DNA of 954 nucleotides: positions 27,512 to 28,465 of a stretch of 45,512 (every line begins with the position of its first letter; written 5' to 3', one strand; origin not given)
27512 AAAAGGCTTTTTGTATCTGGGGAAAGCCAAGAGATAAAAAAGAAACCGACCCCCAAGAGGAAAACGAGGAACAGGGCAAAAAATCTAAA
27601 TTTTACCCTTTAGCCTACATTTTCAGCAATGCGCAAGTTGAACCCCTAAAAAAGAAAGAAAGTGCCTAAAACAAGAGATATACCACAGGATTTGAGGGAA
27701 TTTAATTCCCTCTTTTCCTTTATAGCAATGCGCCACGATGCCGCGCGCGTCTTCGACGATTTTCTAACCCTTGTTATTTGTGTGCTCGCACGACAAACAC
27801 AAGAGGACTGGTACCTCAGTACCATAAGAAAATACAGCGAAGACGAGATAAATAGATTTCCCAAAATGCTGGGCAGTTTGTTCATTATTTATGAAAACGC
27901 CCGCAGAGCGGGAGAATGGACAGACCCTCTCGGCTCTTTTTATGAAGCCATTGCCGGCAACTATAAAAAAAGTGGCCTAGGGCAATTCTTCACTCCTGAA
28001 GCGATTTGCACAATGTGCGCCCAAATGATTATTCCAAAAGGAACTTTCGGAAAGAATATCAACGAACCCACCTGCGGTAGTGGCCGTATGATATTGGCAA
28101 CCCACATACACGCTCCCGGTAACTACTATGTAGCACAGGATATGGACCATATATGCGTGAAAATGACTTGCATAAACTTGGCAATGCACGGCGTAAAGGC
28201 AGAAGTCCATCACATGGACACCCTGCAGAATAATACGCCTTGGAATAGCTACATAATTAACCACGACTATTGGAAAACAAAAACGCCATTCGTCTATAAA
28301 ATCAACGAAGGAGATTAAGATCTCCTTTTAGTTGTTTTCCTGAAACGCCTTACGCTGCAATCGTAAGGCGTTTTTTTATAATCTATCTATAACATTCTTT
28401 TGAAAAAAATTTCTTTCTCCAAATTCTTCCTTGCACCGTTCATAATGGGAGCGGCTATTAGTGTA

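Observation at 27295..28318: ArdC-N-like ssDNA binder coupled to a truncated HsdM-like protein with degenerate motif IV (pseudo-methyltransferase)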

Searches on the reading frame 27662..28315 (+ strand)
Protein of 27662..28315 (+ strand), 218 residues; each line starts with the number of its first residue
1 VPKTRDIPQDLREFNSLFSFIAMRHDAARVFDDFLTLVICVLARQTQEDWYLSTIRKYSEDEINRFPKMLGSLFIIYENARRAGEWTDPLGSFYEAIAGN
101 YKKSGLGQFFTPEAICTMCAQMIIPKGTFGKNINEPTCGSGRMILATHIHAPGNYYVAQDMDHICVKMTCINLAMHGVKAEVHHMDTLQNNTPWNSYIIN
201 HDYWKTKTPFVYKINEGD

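Call 3: search_protein_families(library=pfam, proteins=[window:27662-28315:+], max_evalue=1)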
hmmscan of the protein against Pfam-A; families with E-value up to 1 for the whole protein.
window:27662-28315:+ (218 aa): 3 families
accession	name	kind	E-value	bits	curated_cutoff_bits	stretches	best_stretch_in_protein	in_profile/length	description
PF02384.22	N6_Mtase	-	1.3e-13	51.5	20.4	1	88-193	4-120/311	N-6 DNA Methylase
PF05175.20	MTS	-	0.11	12.5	23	1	132-192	34-95/170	Methyltransferase small domain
PF10365.15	DUF2436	-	0.13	12.4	25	1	111-148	93-130/164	Domain of unknown function (DUF2436)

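Call 4: search_protein_families(library=phrogs, proteins=[window:27662-28315:+], max_evalue=0.1)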
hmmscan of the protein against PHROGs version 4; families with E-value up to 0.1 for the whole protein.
window:27662-28315:+ (218 aa): 8 families
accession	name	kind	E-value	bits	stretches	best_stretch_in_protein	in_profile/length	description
phrog_5696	-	unknown function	3.1e-34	119.5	1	12-208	21-225/250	-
phrog_2713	-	unknown function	2.1e-13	51.1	1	87-192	169-284/520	-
phrog_6380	-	other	2.7e-06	27.6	1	91-192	7-101/382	DNA methyltransferase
phrog_1071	-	other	4.9e-06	27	1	92-200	55-167/223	DNA methyltransferase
phrog_19264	-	unknown function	2.4e-05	24.9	1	92-184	179-278/349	-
phrog_23459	-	unknown function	6.5e-05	22.3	1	11-183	427-613/649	-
phrog_28477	-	unknown function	0.00023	22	1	88-146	180-241/248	-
phrog_16674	-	other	0.0086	14.7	1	57-145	355-444/1364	DNA methyltransferase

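Call 5: search_protein_families(library=ncbifam, proteins=[window:27662-28315:+], max_evalue=1)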
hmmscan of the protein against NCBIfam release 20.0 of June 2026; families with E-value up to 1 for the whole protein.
window:27662-28315:+ (218 aa): 4 families
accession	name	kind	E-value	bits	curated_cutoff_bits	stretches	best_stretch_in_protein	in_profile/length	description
NF047738.1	antiphage_MADS2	equivalog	1.5e-07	30.1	720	1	88-150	292-352/654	methylation-associated defense system DNA methyltransferase MAD2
TIGR00497.1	hsdM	equivalog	6.6e-07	28.4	242.75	1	97-196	191-296/515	type I restriction-modification system subunit M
TIGR02987.1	met_A_Alw26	exception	0.0033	16.2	353.5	1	107-189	4-87/523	Alw26I/Eco31I/Esp3I family type II restriction adenine-specific DNA-methyltransferase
TIGR03534.1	RF_mod_PrmC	equivalog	0.043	13.3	199.1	1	132-191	91-151/253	peptide chain release factor N(5)-glutamine methyltransferase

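Call 9: search_dna_similar(query=window:27662-28315:+, collection=phages, mode=protein, max_rows=40)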
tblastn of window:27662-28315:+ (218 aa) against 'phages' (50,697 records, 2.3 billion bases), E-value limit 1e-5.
Records with a match: 19; places in all: 19; records where one place covers at least 80% of the query: 11.
Best place of each record, by identity: <60% 19.
By first word of the organism name: Faecalibacterium 4; Vibrio 3; Staphylococcus 3; Flavobacterium 2; Bacteriophage 2; Listeria 2; Dulem 1; Salmonella 1; Enterococcus 1.
By host as written in the record: - 3; Flavobacterium sp. LMO6 2; Faecalibacterium prausnitzii 2; Listeria monocytogenes 2; Staphylococcus aureus 2; Propithecus coquereli 1; Vibrio sp. 1; Vibrio crassostreae 1; and 5 more.
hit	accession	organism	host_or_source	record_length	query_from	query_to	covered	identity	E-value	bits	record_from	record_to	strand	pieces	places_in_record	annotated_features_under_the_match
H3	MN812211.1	Flavobacterium phage vB_FspS_laban6-1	Flavobacterium sp. LMO6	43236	9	211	93%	51.7%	4e-63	217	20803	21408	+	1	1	DNA methyltransferase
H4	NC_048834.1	Flavobacterium phage vB_FspS_laban6-1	Flavobacterium sp. LMO6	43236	9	211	93%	51.7%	4e-63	217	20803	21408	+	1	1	N-6 DNA methylase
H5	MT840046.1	Bacteriophage sp.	human fecal samples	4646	8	214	95%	30.7%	3e-26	111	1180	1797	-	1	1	record has no annotation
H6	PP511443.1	Dulem virus 37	Propithecus coquereli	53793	21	208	86%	31.2%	2e-16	83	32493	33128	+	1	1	type I restriction-modification system methyltransferase subunit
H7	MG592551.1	Vibrio phage 1.185.O._10N.286.49.C2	Vibrio sp.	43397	8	188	83%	28.6%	5e-14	76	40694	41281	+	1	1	S-adenosyl-L-methionine-dependent methyltransferase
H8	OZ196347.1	Vibrio phage K389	Seawater and oysters mix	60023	12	188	81%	28.6%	1e-9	63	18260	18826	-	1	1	hypothetical protein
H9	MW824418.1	Vibrio phage 268E42.1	Vibrio crassostreae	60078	12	188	81%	28.6%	1e-9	63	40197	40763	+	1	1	hypothetical protein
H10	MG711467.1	Faecalibacterium phage FP_Taranis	Faecalibacterium prausnitzii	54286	4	197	89%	26.0%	5e-6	52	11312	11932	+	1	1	type I restriction-modification system, DNA methyltransferase subunit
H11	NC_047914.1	Faecalibacterium phage FP_Taranis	Faecalibacterium prausnitzii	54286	4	197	89%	26.0%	5e-6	52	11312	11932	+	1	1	N-6 DNA methylase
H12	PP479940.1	Faecalibacterium phage Pioen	Faecalibacterium sp. HTF-238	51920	4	190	86%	26.4%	2e-6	54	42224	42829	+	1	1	hypothetical protein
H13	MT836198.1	Bacteriophage sp.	human fecal samples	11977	30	188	73%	30.2%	4e-8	59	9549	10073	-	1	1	record has no annotation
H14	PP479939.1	Faecalibacterium phage Roos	Faecalibacterium sp. FM8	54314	4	190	86%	25.5%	9e-6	52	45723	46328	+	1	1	hypothetical protein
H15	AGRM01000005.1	Salmonella enterica subsp. houtenae str. ATCC BAA-1581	Homo sapiens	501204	90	210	56%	26.8%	4e-6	53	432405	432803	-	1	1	N-6 DNA Methylase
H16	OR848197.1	Listeria phage LM 4-14-1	Listeria monocytogenes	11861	88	193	49%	28.2%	7e-7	55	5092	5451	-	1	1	record has no annotation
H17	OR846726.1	Listeria phage LM 4-11-1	Listeria monocytogenes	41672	88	193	49%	28.2%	7e-7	55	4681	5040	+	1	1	record has no annotation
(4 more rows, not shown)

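Call 10: find_homologous_proteins(query=window:27662-28315:+, max_evalue=0.00001)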
Query window:27662-28315:+ (218 aa): 133 proteins with E <= 0.00001 among 190 candidates; the best 120 are listed.
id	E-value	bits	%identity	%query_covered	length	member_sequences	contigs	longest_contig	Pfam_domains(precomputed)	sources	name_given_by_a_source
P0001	8.1e-148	508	98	100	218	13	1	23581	PF02384.23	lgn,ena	-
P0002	3.8e-130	450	86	100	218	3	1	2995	PF02384.23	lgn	-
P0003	5.0e-123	427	83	100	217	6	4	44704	PF02384.23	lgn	-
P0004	4.7e-113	394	75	98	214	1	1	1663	PF02384.23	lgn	-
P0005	2.9e-107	375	75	98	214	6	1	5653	PF02384.23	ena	-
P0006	1.7e-106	373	71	98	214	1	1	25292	PF02384.23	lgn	-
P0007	3.3e-106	372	81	90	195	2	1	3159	PF02384.23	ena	-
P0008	7.1e-103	361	70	99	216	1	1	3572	PF02384.23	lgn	-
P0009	3.0e-101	356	68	100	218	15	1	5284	PF02384.23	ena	-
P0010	4.6e-101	355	68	99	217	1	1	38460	PF02384.23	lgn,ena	-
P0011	7.6e-100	351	69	98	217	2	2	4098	PF02384.23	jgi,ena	-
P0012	8.0e-100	351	69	98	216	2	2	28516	PF02384.23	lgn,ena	-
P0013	1.9e-99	350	66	100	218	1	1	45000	PF02384.23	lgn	-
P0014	8.7e-97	341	65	100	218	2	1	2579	PF02384.23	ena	-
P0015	1.0e-96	341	67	97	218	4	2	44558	PF02384.23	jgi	-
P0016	1.3e-96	341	65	100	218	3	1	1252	PF02384.23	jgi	jgi:type I restriction enzyme M protein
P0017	1.1e-95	338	65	98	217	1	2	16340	PF02384.23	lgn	-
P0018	1.1e-95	337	66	98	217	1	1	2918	PF02384.23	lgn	-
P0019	1.3e-95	337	65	98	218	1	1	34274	PF02384.23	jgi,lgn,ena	-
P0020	1.6e-94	334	65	98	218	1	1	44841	PF02384.23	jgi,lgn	-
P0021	1.6e-93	330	64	100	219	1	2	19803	PF02384.23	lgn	-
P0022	4.7e-91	322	63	98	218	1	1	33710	PF02384.23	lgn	-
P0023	5.1e-91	322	63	98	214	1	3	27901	PF02384.23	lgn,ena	-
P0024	8.8e-90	318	60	99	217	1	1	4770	PF02384.23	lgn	-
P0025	9.3e-90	318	62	98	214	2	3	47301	PF02384.23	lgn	-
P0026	1.3e-88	314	60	98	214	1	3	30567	PF02384.23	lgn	-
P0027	3.1e-87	310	61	99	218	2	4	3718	PF02384.23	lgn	-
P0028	6.6e-86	306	59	98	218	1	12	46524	PF02384.23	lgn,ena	-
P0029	2.0e-85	304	58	98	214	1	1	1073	PF02384.23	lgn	-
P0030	3.3e-83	297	58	98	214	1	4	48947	PF02384.23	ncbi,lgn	-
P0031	2.1e-82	294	63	94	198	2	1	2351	PF02384.23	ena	-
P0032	2.6e-78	281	56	98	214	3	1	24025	PF02384.23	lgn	-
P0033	4.3e-78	280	57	95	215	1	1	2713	PF02384.23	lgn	-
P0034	1.3e-76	275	56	97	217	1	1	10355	PF02384.23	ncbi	-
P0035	1.3e-75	272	54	97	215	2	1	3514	PF02384.23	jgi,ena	-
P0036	1.8e-75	271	54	97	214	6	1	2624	PF02384.23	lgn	-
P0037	3.8e-75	270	54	98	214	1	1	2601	PF02384.23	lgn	-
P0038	6.5e-75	270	54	97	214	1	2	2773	PF02384.23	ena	-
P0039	8.7e-74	266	54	97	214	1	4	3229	PF02384.23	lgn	-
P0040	3.8e-73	264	54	97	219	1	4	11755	PF02384.23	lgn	-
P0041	4.2e-73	264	57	95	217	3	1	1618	PF02384.23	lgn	-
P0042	5.0e-73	263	52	97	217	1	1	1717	PF02384.23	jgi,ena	jgi:type I restriction enzyme M protein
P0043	7.8e-73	263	53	97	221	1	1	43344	PF02384.23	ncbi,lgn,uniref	ncbi:N-6 DNA methylase [Flavicella sp.]|uniref:N-6 DNA methylase n=1 Tax=Flavicella sp. TaxID=295774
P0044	9.0e-73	263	57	98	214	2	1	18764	PF02384.23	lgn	-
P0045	4.4e-72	260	54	97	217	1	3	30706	PF02384.23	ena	-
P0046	7.0e-72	260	51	97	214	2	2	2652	PF02384.23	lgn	-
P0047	7.5e-70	253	50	97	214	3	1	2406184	PF02384.23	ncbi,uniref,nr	ncbi:N-6 DNA methylase [Maribacter flavus]|uniref:site-specific DNA-methyltransferase (adenine-speci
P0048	1.7e-69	252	54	98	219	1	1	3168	PF02384.23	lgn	-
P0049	3.4e-69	251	50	97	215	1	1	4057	PF02384.23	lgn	-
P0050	7.6e-66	240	50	98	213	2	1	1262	PF02384.23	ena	-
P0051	7.6e-66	240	50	98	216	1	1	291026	PF02384.23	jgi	jgi:type I restriction enzyme M protein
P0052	2.3e-65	238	51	94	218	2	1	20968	PF02384.23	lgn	-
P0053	1.1e-61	226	51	93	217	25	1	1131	PF02384.23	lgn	-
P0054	1.5e-61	226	51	86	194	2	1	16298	PF02384.23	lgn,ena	-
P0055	1.6e-60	223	47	93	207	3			PF02384.23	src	-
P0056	2.1e-60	222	54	85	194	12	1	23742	PF02384.23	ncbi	-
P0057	2.0e-59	219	44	97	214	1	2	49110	PF02384.23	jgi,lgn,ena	-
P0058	2.9e-58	215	46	93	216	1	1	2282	PF02384.23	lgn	-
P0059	3.3e-57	212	49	95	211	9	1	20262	PF02384.23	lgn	-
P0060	7.6e-55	204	49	91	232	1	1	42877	PF02384.23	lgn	-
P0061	1.2e-54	203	46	92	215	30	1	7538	PF02384.23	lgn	-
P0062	1.1e-51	194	45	94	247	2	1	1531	PF02384.23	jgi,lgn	jgi:type I restriction enzyme M protein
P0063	6.9e-51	191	40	98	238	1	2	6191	PF02384.23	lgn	-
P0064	1.6e-49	187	43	94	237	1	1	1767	PF02384.23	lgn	-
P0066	1.6e-48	183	42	89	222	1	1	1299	PF02384.23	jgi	jgi:type I restriction enzyme M protein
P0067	8.3e-47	178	43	94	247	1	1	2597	PF02384.23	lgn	-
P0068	1.7e-45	173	60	56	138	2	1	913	PF02384.23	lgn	-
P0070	2.8e-44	169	39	99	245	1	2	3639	PF02384.23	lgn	-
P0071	1.4e-43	167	39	98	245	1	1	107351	PF02384.23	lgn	-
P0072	2.9e-43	166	57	58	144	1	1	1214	PF02384.23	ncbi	-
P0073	6.5e-43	165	41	97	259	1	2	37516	PF02384.23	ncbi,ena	-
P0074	3.6e-42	163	42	82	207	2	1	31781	PF02384.23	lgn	-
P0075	1.9e-40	157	39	91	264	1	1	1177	PF02384.23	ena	-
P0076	2.8e-40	156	36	96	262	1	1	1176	PF02384.23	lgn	-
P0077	8.9e-40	155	39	88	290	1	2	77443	PF02384.23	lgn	-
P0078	1.8e-39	154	40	90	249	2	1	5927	PF02384.23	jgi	-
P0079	9.2e-38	148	39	92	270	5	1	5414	PF02384.23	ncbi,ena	-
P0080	1.5e-37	147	37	92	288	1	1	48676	PF02384.23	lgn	-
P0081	4.4e-37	146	41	83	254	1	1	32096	PF02384.23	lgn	-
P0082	1.4e-36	144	40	88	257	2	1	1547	PF02384.23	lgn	-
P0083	2.1e-36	144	39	92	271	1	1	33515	PF02384.23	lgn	-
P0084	4.3e-36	143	36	98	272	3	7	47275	PF02384.23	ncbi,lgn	ncbi:MAG: class I SAM-dependent DNA methyltransferase [Flavobacteriales bacterium]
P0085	5.8e-36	142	38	83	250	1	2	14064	PF02384.23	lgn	-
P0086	6.8e-35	139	39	87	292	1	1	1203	PF02384.23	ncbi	-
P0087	1.0e-34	138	35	96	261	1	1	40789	PF02384.23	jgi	-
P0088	2.4e-34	137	37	91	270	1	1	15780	PF02384.23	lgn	-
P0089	2.8e-34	137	40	84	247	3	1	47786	PF02384.23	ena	-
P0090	3.6e-34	136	41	82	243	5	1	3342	PF02384.23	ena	-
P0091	5.6e-34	136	38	97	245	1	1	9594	PF02384.23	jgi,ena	jgi:type I restriction enzyme M protein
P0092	1.2e-33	135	35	96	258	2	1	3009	PF02384.23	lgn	-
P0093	1.3e-33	134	36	95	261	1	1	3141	PF02384.23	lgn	-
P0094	1.7e-33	134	35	98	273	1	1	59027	PF02384.23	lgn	-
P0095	2.1e-33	134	34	99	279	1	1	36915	PF02384.23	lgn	-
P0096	4.0e-33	133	37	82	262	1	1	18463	PF02384.23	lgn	-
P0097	9.9e-33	132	36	94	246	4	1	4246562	PF02384.23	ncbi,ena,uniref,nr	ncbi:N-6 DNA methylase [uncultured Bacteroides sp.]|uniref:N-6 DNA methylase n=1 Tax=uncultured Bact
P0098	1.8e-32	131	37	90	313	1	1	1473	PF02384.23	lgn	-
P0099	5.3e-32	129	40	81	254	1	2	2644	PF02384.23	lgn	-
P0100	8.0e-32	129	35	99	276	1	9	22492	PF02384.23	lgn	-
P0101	9.0e-32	129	37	92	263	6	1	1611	PF02384.23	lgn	-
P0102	9.2e-32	128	36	99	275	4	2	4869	PF02384.23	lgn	-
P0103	1.4e-31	128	38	86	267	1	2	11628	PF02384.23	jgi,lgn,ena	-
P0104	1.6e-31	128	37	80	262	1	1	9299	PF02384.23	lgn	-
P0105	2.9e-30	124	37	80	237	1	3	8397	PF02384.23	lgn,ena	-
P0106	4.3e-30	123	36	82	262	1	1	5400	PF02384.23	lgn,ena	-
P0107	1.5e-29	121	36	85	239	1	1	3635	PF02384.23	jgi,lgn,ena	-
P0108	6.5e-29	119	40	92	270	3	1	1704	PF02384.23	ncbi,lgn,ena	-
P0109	2.1e-28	117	36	91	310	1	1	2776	PF02384.23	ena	-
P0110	1.0e-27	115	33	94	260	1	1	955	PF02384.23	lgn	-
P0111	1.3e-27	115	40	81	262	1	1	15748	PF02384.23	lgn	-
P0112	1.4e-27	115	36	94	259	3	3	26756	PF02384.23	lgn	-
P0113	2.0e-27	114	38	94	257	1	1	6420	PF02384.23,PF01170.25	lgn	-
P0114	7.2e-27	112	33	82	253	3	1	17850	PF02384.23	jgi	-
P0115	1.3e-26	112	33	96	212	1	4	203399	PF02384.23,PF01555.25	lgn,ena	-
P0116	3.1e-26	110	37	86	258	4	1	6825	PF02384.23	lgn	-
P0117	3.7e-26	110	39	86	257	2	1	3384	PF02384.23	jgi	jgi:type I restriction-modification system DNA methylase subunit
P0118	1.4e-25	108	37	94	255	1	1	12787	PF02384.23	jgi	jgi:type I restriction-modification system DNA methylase subunit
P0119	1.7e-25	108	39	86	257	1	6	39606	PF02384.23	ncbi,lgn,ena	-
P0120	5.6e-25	106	39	76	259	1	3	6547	PF02384.23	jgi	jgi:type I restriction-modification system DNA methylase subunit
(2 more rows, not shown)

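Call 15: search_solved_structures(query=A1, max_evalue=0.01, show_alignments=2)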
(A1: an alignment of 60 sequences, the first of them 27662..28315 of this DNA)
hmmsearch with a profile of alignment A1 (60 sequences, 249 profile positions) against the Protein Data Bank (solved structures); distinct sequences matched with E-value up to 0.01: 13.
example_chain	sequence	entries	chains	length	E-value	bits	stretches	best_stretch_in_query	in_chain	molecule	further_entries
7bst_D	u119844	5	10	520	8.3e-18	67.8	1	84-191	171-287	Type I restriction enzyme EcoR124II M protein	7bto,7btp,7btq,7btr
3lkd_A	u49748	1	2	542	2.8e-15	59.5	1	66-192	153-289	Type I restriction-modification system methyltransferase subunit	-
2okc_A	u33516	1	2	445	7.1e-15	58.2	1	71-192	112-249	Type I restriction enzyme StySJI M protein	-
7vru_A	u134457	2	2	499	8.1e-11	44.9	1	69-193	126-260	Site-specific DNA-methyltransferase (adenine-specific)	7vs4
7vru_B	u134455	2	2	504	1.4e-10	44.2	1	69-197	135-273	Site-specific DNA-methyltransferase (adenine-specific)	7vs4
3khk_A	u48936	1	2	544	2.4e-10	43.4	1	80-180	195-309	Type I restriction-modification system methylation subunit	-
8w0p_A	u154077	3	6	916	6.9e-10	41.9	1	81-154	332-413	RM.BsaXI | site-specific DNA-methyltransferase (adenine-specific)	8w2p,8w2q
2y7c_B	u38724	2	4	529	8.4e-08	35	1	71-163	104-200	TYPE I RESTRICTION ENZYME ECOKI M PROTEIN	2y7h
2ar0_A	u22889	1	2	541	8.8e-08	35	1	71-163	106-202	Type I restriction enzyme EcoKI M protein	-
5ybb_A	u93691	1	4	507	1.3e-07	34.4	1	75-197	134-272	Type I restriction-modification system methyltransferase subunit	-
7qw5_A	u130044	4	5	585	1.6e-06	30.8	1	101-163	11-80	Modification methylase BseCI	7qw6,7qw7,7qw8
3ufb_A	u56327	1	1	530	5.4e-06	29.1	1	81-155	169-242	Type I restriction-modification system methyltransferase subunit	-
7eew_A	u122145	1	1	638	0.0002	24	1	105-200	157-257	Type I restriction-modification system methyltransferase subunit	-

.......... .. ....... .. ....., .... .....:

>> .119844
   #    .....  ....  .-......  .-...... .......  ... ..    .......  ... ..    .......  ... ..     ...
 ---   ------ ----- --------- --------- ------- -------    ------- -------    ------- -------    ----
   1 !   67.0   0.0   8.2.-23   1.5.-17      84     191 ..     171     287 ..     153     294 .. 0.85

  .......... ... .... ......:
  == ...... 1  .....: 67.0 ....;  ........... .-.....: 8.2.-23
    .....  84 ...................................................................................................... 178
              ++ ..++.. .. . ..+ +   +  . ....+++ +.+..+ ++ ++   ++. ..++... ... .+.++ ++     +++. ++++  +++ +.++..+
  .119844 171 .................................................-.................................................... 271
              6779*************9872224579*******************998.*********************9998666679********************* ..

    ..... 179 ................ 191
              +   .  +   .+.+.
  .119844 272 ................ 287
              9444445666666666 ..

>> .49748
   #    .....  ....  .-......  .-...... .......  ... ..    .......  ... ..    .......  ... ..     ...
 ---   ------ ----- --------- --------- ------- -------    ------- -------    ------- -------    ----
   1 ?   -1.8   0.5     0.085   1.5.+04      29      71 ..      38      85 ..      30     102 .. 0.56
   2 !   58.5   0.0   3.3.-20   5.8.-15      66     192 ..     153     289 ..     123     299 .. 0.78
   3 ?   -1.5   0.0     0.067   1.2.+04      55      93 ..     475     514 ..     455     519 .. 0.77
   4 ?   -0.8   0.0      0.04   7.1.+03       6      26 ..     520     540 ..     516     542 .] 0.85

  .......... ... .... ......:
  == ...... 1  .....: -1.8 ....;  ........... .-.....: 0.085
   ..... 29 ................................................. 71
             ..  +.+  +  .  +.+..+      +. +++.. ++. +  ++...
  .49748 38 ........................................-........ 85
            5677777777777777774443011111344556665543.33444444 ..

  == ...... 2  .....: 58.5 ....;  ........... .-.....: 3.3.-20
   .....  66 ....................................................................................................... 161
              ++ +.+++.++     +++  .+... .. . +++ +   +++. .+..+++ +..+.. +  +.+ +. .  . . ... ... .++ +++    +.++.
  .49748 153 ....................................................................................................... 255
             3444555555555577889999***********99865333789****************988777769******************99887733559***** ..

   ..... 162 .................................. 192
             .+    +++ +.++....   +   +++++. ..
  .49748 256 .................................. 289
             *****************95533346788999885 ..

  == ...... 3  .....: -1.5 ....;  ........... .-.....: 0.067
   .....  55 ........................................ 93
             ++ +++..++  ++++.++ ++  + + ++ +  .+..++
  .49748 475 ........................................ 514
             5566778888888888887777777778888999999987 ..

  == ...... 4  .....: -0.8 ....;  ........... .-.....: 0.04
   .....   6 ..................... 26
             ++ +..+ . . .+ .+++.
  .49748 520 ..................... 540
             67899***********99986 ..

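Call 17: find_encoding_contigs(protein=P0013, flank=6000, max_places=2)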
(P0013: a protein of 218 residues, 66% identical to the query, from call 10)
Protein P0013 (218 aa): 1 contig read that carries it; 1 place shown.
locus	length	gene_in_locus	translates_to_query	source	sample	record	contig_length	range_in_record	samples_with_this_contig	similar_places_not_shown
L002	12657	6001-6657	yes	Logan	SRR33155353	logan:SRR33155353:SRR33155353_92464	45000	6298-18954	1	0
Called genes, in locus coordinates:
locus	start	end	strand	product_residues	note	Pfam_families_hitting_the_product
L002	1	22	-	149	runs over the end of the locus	-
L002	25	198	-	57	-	-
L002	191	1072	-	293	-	-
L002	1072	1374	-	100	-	-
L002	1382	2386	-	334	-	PF20459:DUF6712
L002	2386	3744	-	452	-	-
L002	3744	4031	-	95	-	-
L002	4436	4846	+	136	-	-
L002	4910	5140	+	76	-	-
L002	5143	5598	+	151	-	PF04002:RadC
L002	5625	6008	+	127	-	-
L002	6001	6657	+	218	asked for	PF02384:N6_Mtase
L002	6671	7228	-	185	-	-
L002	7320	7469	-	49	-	-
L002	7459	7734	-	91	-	-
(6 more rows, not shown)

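Call 19: predict_structure(alignment_id=A1)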
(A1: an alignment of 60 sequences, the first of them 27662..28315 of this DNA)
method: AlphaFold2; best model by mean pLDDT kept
length: 218 residues; sequences in the alignment: 60
mean_pLDDT: 92.9   pTM: 0.91
mean pLDDT of the five models: 92.9, 92.4, 92.4, 92.2, 92.0
residues with pLDDT >= 90: 187; 70-90: 18; 50-70: 12; < 50: 1
segments of 3 or more residues with pLDDT < 50: none
pLDDT, mean of each block of 10 residues (from residue 1): 82 97 95 98 95 98 98 98 97 87 64 96 96 96 98 97 97 97 95 95 87 79
secondary structure, 60 per line:
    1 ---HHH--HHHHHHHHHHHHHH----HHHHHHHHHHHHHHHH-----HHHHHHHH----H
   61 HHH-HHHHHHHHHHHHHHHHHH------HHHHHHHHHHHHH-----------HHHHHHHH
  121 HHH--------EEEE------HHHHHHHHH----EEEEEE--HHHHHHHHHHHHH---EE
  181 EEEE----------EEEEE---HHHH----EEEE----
elements in order: H9-22 H27-42 H48-55 H60-63 H65-82 H89-101 H113-123 E132-135 H142-150 E155-160 H163-175 E179-184 E195-199 H203-206 E211-214
